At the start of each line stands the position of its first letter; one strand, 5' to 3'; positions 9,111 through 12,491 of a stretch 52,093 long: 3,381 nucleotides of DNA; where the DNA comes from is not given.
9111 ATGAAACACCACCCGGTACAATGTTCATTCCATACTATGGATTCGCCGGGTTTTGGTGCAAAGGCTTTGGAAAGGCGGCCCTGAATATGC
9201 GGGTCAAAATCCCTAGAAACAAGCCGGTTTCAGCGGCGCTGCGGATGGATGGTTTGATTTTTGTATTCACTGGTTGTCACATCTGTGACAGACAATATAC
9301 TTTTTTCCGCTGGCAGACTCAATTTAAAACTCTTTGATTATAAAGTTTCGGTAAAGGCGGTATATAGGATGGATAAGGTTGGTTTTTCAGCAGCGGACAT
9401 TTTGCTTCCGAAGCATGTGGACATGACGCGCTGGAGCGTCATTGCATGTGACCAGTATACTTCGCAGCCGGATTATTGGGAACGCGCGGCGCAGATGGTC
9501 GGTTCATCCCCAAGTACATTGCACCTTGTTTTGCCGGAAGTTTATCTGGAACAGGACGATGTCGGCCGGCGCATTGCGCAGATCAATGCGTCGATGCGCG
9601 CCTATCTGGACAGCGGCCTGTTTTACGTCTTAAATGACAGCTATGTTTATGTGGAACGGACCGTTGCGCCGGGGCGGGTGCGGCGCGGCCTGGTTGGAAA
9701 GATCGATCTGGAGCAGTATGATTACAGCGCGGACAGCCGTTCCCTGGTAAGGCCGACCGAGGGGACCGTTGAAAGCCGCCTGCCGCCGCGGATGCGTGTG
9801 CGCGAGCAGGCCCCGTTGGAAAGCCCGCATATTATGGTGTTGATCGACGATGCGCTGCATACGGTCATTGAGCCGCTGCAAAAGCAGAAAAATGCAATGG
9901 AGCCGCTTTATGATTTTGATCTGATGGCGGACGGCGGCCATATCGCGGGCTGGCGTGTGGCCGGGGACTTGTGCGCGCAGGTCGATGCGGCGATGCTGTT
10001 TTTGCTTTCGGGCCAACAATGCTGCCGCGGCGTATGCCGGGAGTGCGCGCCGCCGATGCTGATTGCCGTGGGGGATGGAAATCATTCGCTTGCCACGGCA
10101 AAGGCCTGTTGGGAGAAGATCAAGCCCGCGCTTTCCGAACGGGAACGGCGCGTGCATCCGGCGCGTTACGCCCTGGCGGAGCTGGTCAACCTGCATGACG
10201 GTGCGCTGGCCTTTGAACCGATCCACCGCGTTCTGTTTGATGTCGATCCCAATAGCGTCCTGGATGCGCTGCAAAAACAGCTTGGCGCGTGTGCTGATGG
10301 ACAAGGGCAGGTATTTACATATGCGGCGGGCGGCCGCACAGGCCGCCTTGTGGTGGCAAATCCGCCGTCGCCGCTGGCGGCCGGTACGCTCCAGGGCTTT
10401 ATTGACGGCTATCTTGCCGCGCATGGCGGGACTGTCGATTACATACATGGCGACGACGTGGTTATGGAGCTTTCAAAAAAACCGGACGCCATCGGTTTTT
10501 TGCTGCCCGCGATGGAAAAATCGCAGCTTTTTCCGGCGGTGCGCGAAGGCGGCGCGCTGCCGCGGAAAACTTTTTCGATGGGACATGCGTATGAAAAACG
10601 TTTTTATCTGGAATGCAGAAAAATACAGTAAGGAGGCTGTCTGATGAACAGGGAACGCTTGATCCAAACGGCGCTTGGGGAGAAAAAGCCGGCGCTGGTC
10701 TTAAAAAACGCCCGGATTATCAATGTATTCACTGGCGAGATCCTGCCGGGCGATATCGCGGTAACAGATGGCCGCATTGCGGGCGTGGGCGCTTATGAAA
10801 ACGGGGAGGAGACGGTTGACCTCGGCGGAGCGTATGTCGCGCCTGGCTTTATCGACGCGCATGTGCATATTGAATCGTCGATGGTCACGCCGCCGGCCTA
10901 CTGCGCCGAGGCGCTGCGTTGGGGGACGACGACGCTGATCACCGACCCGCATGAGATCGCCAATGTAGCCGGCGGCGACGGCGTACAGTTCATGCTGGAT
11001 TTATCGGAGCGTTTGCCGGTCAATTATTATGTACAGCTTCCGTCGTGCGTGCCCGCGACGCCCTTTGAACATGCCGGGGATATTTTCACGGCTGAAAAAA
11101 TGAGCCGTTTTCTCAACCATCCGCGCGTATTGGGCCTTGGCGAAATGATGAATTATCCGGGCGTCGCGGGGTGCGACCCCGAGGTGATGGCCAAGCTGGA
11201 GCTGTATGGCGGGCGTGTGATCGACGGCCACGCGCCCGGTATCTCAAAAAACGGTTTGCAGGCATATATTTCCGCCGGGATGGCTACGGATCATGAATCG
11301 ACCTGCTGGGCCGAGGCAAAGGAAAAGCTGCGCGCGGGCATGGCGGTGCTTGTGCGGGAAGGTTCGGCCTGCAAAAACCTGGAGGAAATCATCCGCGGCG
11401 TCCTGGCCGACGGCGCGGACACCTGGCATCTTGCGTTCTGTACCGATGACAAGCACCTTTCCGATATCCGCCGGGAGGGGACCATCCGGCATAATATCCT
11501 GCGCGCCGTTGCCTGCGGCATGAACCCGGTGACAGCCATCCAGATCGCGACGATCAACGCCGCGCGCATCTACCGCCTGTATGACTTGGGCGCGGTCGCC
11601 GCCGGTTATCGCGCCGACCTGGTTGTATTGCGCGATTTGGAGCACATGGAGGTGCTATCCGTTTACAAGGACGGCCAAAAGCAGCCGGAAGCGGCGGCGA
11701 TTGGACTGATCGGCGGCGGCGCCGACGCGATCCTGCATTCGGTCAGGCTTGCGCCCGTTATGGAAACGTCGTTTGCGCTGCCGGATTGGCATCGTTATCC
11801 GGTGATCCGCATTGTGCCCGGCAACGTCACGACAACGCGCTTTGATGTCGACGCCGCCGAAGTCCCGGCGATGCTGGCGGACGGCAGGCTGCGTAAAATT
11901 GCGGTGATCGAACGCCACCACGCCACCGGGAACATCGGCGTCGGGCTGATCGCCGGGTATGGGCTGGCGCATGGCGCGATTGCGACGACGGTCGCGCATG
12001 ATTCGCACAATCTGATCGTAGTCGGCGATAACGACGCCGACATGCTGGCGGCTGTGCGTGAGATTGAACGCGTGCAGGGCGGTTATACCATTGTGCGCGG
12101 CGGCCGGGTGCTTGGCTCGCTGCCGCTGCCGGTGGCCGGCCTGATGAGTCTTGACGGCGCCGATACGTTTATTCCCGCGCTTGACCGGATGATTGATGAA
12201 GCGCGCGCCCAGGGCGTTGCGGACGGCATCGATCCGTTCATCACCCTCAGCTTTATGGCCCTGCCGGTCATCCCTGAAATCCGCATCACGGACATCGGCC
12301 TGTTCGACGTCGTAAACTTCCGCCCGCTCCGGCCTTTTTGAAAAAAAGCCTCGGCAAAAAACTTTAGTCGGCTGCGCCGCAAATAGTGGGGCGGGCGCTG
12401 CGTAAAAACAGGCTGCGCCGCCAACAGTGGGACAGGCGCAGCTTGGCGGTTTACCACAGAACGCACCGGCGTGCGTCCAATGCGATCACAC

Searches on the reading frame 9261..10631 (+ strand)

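Call 84: search_protein_families(library=pfam, proteins=[window:9261-10631:+], max_evalue=0.0001)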
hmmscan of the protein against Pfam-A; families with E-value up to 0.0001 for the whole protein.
window:9261-10631:+ (456 aa): 1 family
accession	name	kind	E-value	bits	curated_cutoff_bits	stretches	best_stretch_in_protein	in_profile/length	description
PF06245.16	DUF1015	-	6.6e-63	213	25.8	1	53-382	7-323/325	Protein of unknown function (DUF1015)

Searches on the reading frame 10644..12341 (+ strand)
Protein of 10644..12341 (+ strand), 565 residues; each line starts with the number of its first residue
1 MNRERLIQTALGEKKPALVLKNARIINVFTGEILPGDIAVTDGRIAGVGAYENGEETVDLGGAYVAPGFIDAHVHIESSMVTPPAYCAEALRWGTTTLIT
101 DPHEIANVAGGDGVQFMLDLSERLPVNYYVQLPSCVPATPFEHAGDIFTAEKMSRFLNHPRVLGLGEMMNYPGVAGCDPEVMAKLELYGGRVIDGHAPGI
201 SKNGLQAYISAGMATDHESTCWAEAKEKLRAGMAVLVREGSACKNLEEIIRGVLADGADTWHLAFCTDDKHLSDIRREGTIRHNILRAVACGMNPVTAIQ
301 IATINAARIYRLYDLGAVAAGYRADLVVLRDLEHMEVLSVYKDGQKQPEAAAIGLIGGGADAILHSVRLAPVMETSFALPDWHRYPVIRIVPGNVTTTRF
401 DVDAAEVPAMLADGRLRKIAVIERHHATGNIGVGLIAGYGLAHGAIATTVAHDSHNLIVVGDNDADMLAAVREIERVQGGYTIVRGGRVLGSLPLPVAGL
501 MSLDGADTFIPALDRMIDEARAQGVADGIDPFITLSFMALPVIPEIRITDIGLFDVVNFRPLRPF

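Call 84: search_protein_families(library=pfam, proteins=[window:10644-12341:+], max_evalue=0.0001)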
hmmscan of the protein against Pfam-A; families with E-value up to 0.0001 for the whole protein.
window:10644-12341:+ (565 aa): 3 families
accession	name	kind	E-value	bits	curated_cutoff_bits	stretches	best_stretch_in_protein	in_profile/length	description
PF13382.11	Adenine_deam_C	-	7.9e-56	188.5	27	1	413-559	23-168/169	Adenine deaminase C-terminal domain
PF01979.26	Amidohydro_1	-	4.8e-34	118.6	25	1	64-345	1-343/345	Amidohydrolase family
PF07969.17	Amidohydro_3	-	1.4e-12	48.3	29.7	1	56-78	1-28/472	Amidohydrolase family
